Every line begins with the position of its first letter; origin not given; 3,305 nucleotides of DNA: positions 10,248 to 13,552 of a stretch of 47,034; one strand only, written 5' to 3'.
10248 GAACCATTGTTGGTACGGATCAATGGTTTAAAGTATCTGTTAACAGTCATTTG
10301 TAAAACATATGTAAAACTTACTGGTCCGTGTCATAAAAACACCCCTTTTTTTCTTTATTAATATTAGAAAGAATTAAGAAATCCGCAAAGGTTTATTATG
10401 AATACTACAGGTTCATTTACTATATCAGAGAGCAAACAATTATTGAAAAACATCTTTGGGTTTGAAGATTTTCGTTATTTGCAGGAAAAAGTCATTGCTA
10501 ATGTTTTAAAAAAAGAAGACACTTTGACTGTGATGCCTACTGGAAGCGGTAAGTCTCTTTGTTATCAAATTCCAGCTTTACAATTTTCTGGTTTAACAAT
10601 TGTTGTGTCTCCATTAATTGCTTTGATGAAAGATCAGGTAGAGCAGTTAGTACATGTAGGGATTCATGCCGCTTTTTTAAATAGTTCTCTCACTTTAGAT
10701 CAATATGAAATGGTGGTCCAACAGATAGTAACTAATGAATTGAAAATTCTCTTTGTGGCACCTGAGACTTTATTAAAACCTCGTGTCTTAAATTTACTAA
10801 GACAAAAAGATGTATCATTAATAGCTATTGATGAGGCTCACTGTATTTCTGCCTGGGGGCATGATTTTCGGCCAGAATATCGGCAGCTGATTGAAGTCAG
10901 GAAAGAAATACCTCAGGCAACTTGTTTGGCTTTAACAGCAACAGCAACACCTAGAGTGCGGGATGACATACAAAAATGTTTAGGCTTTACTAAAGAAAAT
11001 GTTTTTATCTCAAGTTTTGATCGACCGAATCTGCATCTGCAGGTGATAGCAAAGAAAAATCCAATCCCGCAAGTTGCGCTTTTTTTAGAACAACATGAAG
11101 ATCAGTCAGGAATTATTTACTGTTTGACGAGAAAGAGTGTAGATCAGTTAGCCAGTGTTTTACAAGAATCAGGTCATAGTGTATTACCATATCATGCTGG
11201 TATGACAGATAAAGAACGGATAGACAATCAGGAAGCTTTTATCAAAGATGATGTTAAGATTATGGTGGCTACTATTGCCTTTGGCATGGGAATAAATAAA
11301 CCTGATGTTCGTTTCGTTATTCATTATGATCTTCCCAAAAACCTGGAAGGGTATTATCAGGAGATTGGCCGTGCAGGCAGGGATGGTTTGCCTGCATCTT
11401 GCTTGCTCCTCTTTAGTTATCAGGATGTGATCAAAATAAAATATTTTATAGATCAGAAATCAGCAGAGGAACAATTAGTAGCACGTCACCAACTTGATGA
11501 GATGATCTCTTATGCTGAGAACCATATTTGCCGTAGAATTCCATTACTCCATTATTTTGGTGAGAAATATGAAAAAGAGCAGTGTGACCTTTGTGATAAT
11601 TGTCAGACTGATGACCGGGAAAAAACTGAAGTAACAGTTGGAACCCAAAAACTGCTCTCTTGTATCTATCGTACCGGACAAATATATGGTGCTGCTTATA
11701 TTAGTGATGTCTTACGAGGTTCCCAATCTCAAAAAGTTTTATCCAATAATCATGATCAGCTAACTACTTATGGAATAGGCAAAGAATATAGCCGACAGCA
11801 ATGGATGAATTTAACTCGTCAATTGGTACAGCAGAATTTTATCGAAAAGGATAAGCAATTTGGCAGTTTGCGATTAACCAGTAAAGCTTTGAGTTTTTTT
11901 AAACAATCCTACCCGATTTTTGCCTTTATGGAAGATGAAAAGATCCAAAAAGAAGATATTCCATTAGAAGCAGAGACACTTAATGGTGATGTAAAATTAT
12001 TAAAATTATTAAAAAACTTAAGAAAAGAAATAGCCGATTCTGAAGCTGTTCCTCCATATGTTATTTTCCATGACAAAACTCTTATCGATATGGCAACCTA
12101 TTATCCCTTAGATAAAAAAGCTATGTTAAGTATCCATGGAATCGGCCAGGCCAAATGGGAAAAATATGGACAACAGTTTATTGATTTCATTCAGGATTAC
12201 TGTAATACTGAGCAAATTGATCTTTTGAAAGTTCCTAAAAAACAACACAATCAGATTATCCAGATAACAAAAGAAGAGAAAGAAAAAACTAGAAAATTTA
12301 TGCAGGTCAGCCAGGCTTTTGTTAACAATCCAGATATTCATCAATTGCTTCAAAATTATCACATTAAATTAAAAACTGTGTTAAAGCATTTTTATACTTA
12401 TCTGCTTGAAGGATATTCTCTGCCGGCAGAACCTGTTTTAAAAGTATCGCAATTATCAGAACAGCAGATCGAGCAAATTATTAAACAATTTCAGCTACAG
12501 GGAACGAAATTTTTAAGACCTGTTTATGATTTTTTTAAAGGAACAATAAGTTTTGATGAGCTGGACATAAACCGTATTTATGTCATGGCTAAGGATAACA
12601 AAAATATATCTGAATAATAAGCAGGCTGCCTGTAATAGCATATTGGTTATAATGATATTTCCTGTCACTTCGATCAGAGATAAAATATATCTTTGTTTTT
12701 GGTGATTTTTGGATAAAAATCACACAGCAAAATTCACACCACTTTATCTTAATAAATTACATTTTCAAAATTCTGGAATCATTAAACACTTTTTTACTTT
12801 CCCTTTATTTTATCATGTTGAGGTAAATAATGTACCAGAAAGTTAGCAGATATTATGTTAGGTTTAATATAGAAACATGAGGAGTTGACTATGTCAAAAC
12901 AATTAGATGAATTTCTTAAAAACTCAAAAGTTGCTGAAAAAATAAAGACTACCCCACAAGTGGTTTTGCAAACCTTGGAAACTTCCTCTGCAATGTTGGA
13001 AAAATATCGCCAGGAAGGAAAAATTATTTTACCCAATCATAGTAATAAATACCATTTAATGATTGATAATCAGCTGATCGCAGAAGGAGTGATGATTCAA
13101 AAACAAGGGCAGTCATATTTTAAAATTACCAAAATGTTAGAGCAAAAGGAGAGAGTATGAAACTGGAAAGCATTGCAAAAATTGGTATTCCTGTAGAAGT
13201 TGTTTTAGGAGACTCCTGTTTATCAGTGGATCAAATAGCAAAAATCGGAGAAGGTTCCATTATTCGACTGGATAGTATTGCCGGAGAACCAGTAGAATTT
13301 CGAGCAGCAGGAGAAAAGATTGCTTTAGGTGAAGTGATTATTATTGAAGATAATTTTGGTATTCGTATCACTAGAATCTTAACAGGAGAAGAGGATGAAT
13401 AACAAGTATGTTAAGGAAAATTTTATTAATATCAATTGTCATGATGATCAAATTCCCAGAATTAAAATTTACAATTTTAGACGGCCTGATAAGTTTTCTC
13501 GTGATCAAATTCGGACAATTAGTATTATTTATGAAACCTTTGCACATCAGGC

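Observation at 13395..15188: Natural FliM-FliG(MC) fusion that keeps the FliM-FliG interface motifs but lacks input, anchoring and torque motifs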

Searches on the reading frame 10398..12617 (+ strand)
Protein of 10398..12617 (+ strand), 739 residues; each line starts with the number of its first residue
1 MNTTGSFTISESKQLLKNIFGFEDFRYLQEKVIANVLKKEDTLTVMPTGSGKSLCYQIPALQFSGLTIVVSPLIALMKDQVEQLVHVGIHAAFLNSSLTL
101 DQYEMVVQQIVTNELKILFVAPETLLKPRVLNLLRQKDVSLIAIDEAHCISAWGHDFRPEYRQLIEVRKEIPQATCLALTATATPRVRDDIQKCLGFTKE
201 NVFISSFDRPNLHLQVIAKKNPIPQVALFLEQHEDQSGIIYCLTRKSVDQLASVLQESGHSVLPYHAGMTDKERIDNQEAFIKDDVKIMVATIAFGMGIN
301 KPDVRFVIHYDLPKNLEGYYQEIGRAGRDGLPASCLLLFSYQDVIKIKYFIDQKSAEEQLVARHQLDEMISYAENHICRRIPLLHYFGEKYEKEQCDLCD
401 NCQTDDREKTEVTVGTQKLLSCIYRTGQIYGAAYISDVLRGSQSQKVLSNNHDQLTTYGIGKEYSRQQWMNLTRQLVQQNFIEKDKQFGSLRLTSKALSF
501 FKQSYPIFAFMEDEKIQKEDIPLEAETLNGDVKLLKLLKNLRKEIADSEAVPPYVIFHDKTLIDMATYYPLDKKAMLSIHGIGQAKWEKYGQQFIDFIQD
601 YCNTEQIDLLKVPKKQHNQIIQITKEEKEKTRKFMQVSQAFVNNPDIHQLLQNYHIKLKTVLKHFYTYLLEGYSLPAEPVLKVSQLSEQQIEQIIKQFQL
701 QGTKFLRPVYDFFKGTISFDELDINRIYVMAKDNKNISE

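Call 31: search_protein_families(library=pfam, proteins=[window:10398-12617:+], max_evalue=0.001)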
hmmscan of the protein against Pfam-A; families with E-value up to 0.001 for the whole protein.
window:10398-12617:+ (739 aa): 7 families
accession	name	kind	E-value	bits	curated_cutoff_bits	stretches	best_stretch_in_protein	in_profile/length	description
PF09382.16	RQC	-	2e-30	105.4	23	1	407-504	2-100/114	RQC domain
PF00270.35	DEAD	-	4.4e-30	105.1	26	1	28-187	3-163/167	DEAD/DEAH box helicase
PF00271.37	Helicase_C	-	2.4e-26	92.6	23.5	1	230-330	10-110/110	Helicase conserved C-terminal domain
PF00570.28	HRDC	-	2.4e-21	75.9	23.8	1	533-598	3-68/68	HRDC domain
PF16124.10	RecQ_Zn_bind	-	5e-18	66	25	1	341-403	1-66/66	RecQ zinc-binding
PF04851.21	ResIII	-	4.9e-11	43.3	22.5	1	25-183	4-162/164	Type III restriction enzyme, res subunit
PF14493.12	HTH_40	-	5.3e-07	30.3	27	1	642-722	10-85/89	Helix-turn-helix domain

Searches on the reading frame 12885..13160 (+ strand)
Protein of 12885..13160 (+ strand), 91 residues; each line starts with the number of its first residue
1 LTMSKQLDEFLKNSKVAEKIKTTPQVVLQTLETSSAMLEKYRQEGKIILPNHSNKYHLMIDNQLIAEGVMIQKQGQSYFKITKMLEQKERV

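Call 3: search_protein_families(library=pfam, proteins=[window:12885-13160:+], max_evalue=0.1)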
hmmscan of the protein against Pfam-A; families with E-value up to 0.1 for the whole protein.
window:12885-13160:+ (91 aa): 1 family
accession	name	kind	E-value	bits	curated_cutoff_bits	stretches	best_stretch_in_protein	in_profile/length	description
PF01052.25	FliMN_C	-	0.073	13.5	23.8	1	43-85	28-72/73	Type III flagellar switch regulator (C-ring) FliN C-term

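Call 4: search_protein_families(library=ncbifam, proteins=[window:12885-13160:+], max_evalue=0.1)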
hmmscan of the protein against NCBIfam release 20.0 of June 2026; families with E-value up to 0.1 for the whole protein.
window:12885-13160:+ (91 aa): 3 families
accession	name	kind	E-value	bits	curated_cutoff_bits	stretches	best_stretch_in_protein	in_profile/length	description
NF005277.0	PRK06789.1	equivalog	0.0029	17.6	81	1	53-84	41-72/74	flagellar motor switch protein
TIGR00576.1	dut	superfamily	0.026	14.3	102.55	1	39-90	82-133/143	dUTP diphosphatase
NF001070.0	PRK00118.1-6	equivalog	0.048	13.9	117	1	12-66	36-90/110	putative DNA-binding protein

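Call 63: search_protein_families(library=padloc, proteins=[window:12891-13160:+], max_evalue=0.01)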
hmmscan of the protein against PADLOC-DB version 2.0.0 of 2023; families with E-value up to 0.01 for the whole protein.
window:12891-13160:+ (89 aa): 0 families

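Call 64: find_homologous_proteins(query=A2, max_evalue=0.001)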
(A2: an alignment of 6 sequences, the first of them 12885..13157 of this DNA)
Query A2 (6 sequences) (91 aa, profile of the alignment): 166 proteins with E <= 0.001 among 1932 candidates; the best 120 are listed.
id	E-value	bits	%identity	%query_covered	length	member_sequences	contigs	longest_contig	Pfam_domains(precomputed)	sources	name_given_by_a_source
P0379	1.1e-31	126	24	87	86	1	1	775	-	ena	-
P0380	1.3e-31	126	28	70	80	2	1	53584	-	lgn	-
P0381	2.0e-31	125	-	-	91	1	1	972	-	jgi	jgi:hypothetical protein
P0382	3.5e-31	125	-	-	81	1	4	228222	-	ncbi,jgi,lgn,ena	jgi:hypothetical protein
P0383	6.1e-31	124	100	98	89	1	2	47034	-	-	-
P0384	6.5e-31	124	-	-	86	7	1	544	-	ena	-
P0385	1.4e-30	123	-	-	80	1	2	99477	-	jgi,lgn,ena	jgi:hypothetical protein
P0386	1.8e-30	122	27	87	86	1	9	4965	-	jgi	jgi:hypothetical protein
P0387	1.2e-29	120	-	-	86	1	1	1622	-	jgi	jgi:hypothetical protein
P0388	1.5e-29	119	23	70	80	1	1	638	-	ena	-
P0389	2.1e-29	119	27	87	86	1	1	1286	-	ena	-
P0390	2.1e-29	119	-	-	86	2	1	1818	-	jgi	jgi:hypothetical protein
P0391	2.2e-29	119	-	-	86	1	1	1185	-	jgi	jgi:hypothetical protein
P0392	3.7e-29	118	27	70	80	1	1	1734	-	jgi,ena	-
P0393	4.6e-29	118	25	70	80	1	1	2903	-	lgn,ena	-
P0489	1.4e-21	94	-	-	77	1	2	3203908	-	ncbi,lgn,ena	-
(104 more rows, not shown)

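Call 65: find_encoding_contigs(protein=P0489, flank=10000, max_places=2)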
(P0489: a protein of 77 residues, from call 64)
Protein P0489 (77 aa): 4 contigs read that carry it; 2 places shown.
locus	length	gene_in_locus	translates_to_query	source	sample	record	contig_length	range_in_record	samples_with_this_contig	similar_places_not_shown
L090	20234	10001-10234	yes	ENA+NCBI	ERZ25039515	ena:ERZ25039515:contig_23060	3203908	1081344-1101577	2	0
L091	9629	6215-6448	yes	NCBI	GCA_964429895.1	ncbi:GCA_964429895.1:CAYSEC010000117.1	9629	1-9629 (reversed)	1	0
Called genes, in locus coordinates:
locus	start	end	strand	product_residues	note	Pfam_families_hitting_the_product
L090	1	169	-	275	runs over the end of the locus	-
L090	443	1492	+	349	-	PF00438:S-AdoMet_synt_N, PF02772:S-AdoMet_synt_M, PF02773:S-AdoMet_synt_C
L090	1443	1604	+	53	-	PF02773:S-AdoMet_synt_C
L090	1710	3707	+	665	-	PF13385:Laminin_G_3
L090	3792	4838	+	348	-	PF04055:Radical_SAM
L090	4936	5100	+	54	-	-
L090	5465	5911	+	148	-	PF12802:MarR_2, PF01047:MarR, PF13412:HTH_24 (weak), PF24034:DUF7343 (weak)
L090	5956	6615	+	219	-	PF01738:DLH, PF02230:Abhydrolase_2, PF00561:Abhydrolase_1 (faint), PF00326:Peptidase_S9 (faint)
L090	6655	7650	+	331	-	PF00903:Glyoxalase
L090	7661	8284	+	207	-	PF02589:LUD_dom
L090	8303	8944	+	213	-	PF01370:Epimerase (weak), PF05368:NmrA, PF13460:NAD_binding_10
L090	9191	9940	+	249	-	PF00165:HTH_AraC (weak), PF12833:HTH_18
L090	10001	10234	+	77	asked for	-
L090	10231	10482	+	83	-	PF01052:FliMN_C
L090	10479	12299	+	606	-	PF02154:FliM, PF14841:FliG_M, PF14842:FliG_N (faint), PF01706:FliG_C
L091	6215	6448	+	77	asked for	-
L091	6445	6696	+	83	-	PF01052:FliMN_C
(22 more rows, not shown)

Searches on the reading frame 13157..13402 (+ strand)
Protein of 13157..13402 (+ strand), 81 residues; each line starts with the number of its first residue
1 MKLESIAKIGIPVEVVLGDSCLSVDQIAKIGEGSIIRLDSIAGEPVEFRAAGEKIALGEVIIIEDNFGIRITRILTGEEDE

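Call 3: search_protein_families(library=pfam, proteins=[window:13157-13402:+], max_evalue=0.1)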
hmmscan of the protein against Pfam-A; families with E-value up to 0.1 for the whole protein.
window:13157-13402:+ (81 aa): 1 family
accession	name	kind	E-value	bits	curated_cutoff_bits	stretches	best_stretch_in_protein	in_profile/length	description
PF01052.25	FliMN_C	-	4.1e-18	65.5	23.8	1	5-75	2-72/73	Type III flagellar switch regulator (C-ring) FliN C-term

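Call 4: search_protein_families(library=ncbifam, proteins=[window:13157-13402:+], max_evalue=0.1)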
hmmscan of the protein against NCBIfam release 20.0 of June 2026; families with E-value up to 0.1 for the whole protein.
window:13157-13402:+ (81 aa): 13 families
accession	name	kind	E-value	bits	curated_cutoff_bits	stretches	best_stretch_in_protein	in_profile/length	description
NF005995.1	PRK08119.1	equivalog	2.3e-20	73.4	218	1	3-79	298-374/376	flagellar motor switch phosphatase FliY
TIGR02480.1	fliN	equivalog_domain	9.1e-20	70.4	84.05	1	3-75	2-74/77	flagellar motor switch protein FliN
NF006272.1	PRK08432.1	equivalog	1.4e-11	44.5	219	1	4-78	193-267/274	flagellar motor switch protein FliY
TIGR02551.1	SpaO_YscQ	equivalog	8.2e-11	42.4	100.8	1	4-73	230-299/300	type III secretion system cytoplasmic ring protein SctQ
NF006273.1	PRK08433.1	equivalog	4.1e-10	39.9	114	1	5-76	17-88/100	flagellar motor switch protein FliN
NF005275.1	PRK06782.1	equivalog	6.3e-10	38.4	681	1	6-74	447-515/516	flagellar motor switch protein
NF006018.0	PRK08158.1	equivalog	2.9e-07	29.8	223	1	3-80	224-301/303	YscQ/HrcQ family type III secretion apparatus protein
NF005276.0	PRK06788.1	equivalog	4.8e-07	29.8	98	1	3-74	28-99/119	flagellar motor switch protein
NF004605.0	PRK05933.1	equivalog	0.00044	19.4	536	1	20-72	317-370/372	type III secretion system protein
TIGR01397.1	fliM_switch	equivalog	0.0024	17.1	219.6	1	5-74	249-318/320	flagellar motor switch protein FliM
NF005956.0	PRK08035.1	equivalog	0.02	14.1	230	1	13-74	255-316/323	YscQ/HrcQ family type III secretion apparatus protein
TIGR00448.1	rpoE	equivalog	0.067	12.8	124.2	1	20-61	44-85/179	DNA-directed RNA polymerase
NF005277.0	PRK06789.1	equivalog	0.091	12.8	81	1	8-72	6-70/74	flagellar motor switch protein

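Call 63: search_protein_families(library=padloc, proteins=[window:13157-13402:+], max_evalue=0.01)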
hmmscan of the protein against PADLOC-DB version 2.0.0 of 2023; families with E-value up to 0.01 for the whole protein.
window:13157-13402:+ (81 aa): 0 families
